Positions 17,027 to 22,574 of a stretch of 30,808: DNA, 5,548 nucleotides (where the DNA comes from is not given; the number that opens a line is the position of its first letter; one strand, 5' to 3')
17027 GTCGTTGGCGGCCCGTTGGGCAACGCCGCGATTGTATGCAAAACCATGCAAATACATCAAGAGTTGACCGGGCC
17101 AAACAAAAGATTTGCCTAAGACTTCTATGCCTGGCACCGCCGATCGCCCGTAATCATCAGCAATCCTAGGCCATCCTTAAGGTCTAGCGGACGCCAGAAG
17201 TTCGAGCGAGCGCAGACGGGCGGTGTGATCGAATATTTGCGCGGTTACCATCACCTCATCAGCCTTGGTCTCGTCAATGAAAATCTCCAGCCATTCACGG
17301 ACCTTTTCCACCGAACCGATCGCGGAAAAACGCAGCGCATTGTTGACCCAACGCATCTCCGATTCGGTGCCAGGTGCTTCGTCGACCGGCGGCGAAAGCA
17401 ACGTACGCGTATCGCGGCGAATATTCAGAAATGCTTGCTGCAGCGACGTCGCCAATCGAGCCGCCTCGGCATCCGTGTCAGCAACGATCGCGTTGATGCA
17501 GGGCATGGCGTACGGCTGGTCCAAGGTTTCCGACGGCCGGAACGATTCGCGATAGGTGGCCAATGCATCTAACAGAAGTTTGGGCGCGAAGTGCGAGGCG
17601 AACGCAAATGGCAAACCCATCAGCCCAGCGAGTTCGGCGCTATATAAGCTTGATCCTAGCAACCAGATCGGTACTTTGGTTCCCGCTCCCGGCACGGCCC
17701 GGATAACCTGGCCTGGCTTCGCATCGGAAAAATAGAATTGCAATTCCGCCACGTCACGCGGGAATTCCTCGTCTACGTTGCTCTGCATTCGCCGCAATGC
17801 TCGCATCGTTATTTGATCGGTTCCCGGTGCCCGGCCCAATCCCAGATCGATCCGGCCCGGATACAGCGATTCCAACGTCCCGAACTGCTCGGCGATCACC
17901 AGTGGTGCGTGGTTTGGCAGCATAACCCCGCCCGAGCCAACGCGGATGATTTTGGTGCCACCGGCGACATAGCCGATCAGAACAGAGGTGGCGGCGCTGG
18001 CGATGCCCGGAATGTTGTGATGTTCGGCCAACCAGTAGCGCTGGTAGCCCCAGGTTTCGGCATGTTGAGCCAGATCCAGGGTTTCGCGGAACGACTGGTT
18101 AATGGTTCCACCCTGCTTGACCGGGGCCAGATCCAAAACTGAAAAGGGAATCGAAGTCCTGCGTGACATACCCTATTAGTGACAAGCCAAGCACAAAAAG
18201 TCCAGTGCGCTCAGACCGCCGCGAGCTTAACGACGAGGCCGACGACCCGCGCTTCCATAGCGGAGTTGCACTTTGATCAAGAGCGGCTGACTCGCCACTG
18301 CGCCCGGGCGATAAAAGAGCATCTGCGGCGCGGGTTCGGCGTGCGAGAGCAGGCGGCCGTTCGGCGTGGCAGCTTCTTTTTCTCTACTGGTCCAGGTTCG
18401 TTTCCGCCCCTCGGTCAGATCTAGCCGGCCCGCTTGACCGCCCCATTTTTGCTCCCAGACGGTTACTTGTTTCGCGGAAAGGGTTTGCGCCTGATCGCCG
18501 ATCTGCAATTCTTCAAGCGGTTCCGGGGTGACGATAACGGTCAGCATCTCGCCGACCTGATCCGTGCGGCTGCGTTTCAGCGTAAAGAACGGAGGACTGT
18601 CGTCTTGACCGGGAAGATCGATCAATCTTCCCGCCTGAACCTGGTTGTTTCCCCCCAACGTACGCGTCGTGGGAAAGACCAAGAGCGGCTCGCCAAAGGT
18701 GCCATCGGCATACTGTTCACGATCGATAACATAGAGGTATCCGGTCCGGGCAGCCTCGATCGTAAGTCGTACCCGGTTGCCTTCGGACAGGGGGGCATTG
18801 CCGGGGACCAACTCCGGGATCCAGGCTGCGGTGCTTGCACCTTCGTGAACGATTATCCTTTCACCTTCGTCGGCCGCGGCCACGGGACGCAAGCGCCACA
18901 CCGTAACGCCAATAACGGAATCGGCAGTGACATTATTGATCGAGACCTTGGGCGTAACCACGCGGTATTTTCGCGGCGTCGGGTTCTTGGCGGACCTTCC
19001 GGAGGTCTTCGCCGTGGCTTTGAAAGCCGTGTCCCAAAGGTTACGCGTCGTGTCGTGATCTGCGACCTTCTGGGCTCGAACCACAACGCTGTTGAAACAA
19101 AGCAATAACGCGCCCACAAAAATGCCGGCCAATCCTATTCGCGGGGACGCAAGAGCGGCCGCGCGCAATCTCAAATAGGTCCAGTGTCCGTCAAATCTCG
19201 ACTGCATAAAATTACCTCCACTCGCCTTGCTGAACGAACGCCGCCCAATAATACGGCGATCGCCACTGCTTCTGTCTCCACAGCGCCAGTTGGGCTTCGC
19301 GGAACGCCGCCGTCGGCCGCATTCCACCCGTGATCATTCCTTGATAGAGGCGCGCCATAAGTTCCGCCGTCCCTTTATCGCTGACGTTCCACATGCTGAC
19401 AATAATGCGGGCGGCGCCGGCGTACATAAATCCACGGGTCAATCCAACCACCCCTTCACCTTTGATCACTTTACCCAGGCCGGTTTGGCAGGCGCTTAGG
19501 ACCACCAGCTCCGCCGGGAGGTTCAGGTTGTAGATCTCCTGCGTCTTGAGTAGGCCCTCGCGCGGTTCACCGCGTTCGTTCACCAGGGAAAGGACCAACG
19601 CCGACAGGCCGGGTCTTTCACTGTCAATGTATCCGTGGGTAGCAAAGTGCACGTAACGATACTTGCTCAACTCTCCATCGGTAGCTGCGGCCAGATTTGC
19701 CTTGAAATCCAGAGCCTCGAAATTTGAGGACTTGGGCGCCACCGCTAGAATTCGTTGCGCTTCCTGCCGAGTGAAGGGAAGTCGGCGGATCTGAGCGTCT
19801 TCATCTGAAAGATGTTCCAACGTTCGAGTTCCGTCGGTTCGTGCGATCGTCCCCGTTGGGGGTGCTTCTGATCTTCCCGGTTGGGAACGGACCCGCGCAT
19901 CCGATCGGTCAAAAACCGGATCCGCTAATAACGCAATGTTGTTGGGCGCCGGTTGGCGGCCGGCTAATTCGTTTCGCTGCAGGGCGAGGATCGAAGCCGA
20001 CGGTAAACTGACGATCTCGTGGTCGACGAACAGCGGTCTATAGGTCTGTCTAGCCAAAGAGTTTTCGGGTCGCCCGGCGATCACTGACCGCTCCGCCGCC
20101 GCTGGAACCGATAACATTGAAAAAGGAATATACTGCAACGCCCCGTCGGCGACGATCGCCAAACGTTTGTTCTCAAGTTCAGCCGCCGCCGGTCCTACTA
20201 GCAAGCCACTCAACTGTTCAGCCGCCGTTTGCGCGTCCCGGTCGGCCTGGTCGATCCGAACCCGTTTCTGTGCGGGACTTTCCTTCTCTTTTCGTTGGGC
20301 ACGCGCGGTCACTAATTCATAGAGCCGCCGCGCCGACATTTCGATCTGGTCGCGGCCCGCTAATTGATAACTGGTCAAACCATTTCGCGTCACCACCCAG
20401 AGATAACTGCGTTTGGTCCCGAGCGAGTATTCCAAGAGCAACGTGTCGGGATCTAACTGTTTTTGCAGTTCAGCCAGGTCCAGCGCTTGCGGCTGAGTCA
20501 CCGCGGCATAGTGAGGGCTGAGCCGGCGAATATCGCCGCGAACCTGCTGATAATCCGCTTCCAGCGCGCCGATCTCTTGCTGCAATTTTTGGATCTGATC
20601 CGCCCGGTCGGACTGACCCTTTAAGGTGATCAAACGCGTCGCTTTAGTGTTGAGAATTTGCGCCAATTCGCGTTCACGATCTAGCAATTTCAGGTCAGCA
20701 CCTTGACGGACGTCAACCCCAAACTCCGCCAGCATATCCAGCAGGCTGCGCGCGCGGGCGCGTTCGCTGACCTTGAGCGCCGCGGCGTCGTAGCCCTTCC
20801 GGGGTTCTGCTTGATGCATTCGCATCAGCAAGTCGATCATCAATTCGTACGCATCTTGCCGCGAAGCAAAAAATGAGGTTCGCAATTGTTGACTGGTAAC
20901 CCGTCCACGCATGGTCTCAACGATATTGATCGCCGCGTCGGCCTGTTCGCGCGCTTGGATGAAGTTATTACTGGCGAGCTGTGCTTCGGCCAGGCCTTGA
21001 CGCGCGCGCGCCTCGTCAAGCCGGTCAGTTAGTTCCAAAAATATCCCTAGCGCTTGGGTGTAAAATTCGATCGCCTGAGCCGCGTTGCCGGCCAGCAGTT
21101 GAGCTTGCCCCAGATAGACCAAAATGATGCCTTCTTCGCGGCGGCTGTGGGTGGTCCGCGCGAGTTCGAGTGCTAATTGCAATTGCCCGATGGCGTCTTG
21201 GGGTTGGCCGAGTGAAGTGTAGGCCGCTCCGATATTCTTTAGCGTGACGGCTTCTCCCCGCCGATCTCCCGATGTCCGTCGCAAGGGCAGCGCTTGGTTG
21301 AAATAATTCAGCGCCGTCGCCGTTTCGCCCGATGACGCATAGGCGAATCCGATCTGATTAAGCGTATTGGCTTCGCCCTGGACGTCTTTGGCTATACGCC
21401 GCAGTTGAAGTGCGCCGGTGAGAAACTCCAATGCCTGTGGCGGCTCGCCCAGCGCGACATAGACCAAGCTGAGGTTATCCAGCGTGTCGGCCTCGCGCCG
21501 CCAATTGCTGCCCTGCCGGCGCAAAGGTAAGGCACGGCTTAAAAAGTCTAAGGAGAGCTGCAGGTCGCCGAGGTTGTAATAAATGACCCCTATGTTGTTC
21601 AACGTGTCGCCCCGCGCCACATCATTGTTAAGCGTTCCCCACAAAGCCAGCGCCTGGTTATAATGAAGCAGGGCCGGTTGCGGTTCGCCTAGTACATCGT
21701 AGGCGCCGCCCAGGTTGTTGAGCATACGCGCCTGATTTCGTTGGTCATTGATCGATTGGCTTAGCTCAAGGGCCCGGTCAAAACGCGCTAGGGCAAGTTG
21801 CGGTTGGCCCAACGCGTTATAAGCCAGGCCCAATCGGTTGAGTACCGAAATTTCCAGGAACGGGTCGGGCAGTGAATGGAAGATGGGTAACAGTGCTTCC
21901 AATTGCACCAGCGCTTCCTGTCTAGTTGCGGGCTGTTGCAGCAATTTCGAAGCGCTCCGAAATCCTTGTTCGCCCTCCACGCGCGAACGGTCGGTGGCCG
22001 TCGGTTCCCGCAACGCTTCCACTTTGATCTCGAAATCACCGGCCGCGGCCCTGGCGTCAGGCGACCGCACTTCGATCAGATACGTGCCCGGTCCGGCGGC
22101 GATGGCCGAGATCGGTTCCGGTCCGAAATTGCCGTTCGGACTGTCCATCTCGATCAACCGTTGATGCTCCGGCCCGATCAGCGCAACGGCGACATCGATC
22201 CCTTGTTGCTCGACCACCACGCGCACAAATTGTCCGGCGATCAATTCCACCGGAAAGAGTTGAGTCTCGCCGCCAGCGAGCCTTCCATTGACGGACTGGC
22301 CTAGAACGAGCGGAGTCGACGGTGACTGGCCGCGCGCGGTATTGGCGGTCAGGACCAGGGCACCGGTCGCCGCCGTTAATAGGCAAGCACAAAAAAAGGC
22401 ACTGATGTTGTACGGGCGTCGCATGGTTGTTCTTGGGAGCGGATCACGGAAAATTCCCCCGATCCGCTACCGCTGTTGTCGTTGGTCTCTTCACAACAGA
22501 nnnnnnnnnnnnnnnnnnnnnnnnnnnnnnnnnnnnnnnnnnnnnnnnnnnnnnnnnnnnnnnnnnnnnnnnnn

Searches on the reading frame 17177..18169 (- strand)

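Call 4: search_protein_families(library=pfam, proteins=[window:17177-18169:-])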
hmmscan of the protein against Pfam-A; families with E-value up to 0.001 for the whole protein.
window:17177-18169:- (330 aa): 1 family
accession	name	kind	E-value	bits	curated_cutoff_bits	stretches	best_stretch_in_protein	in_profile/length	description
PF00296.26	Bac_luciferase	-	1.2e-38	133.7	27.9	1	9-295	3-305/314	Luciferase-like monooxygenase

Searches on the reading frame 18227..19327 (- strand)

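Call 4: search_protein_families(library=pfam, proteins=[window:18227-19327:-])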
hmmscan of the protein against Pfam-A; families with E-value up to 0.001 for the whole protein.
window:18227-19327:- (366 aa): 0 families

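Call 30: search_protein_families(library=pfam, proteins=[window:18227-19327:-], max_evalue=1)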
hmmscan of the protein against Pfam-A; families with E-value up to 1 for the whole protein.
window:18227-19327:- (366 aa): 1 family
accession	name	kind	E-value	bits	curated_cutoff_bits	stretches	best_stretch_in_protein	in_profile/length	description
PF14326.11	DUF4384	-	0.0013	19.2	27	1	181-244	3-59/81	Domain of unknown function (DUF4384)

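Call 37: search_protein_families(library=ncbifam, proteins=[window:18227-19327:-], max_evalue=0.01)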
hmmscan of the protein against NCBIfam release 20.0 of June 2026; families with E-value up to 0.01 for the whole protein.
window:18227-19327:- (366 aa): 0 families

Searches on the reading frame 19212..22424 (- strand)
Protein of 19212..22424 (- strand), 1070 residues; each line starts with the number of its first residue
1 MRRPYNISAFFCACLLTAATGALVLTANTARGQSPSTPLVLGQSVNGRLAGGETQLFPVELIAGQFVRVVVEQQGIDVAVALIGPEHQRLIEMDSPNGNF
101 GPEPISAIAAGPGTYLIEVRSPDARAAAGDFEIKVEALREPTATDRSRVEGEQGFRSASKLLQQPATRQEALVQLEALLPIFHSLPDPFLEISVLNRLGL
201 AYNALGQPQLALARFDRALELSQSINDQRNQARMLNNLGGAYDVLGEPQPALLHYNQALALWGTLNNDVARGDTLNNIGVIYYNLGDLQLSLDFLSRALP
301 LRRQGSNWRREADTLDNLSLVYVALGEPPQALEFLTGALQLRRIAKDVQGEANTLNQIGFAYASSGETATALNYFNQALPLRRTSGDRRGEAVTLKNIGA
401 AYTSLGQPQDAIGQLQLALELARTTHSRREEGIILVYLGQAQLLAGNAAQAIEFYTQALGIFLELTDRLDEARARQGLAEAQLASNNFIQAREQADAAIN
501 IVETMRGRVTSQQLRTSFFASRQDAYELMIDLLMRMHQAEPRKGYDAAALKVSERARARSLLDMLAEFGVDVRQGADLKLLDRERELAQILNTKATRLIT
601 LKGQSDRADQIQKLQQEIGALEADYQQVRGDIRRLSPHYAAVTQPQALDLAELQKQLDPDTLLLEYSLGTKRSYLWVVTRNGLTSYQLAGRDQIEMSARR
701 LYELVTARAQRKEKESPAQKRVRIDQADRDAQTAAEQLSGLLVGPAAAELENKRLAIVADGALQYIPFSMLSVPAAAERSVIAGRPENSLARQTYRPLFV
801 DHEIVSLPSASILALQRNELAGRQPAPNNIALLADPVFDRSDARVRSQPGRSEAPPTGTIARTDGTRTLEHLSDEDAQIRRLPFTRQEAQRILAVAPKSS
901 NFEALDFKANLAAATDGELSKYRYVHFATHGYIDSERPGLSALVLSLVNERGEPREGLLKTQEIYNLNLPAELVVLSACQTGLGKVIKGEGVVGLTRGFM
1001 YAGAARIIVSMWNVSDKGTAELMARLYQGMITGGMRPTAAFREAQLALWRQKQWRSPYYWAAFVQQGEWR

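Call 4: search_protein_families(library=pfam, proteins=[window:19212-22424:-])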
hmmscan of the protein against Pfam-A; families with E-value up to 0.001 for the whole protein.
window:19212-22424:- (1070 aa): 11 families
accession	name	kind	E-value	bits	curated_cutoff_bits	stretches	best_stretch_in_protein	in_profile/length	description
PF12770.12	CHAT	-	8e-63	213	24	1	733-1067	2-288/289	CHAT domain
PF13424.12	TPR_12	-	1e-47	160.6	30.1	4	193-261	4-74/77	Tetratricopeptide repeat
PF00515.34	TPR_1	-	9.7e-32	107.9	27.8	1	273-301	2-30/34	Tetratricopeptide repeat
PF07719.23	TPR_2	-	8.4e-27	91.5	27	0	194-222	3-31/34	Tetratricopeptide repeat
PF13374.12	TPR_10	-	5.4e-23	80.7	27.5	0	273-304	3-34/42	Tetratricopeptide repeat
PF13181.12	TPR_8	-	2.1e-16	59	25.7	0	193-223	2-32/34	Tetratricopeptide repeat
PF13176.12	TPR_7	-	4.9e-13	48.5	27.9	0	314-347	1-34/36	Tetratricopeptide repeat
PF13432.12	TPR_16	-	4.4e-07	30.7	32.7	0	404-460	9-59/65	Tetratricopeptide repeat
PF17874.7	TPR_MalT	-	6e-07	29.5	45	0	191-341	39-190/336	MalT-like TPR region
PF13428.12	TPR_14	-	4.6e-06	27.2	23.5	0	196-221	5-30/44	Tetratricopeptide repeat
PF24885.1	TPR_NPHP3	-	0.00088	19.2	100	0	310-381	97-170/239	Nephrocystin-3 TPR domain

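Call 37: search_protein_families(library=ncbifam, proteins=[window:19212-22424:-], max_evalue=0.01)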
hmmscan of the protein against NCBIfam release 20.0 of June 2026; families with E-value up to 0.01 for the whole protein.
window:19212-22424:- (1070 aa): 9 families
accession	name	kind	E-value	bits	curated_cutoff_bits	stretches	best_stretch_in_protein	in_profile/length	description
NF041717.1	HaaA_phane_TPR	equivalog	5.1e-31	107.6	1125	2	174-384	655-864/882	cyclophane-containing RiPP biosynthesis TPR protein HaaT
NF053617.1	SARPRegAfsRStmc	equivalog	1.1e-24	86.6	1430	3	223-464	727-968/986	SARP-family global regulator AfsR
NF053520.1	HK_Porph_FimS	equivalog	2.2e-18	65.9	600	2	294-461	106-273/618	sensor histidine kinase FimS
NF002725.1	PRK02603.1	equivalog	7.8e-17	61.8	143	3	352-460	35-141/173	photosystem I assembly protein Ycf3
NF053720.1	NsdA_fam_reg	subfamily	1.2e-15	58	75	1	358-430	207-279/432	NsdA family TPR-like regulatory protein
NF040959.1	MamA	equivalog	1.5e-09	37.6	200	2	228-422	33-203/204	magnetosome protein MamA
TIGR02521.1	type_IV_pilW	equivalog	1.7e-09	37.6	154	2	197-343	36-166/234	type IV pilus biogenesis/stability protein PilW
NF053779.1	BT3442_fam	equivalog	1e-07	31.1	940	1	214-380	84-250/563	BT3442 family protein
NF047558.1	TPR_END_plus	domain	3.2e-07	30.2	32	0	397-421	4-28/56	TPR end-of-group domain-containing protein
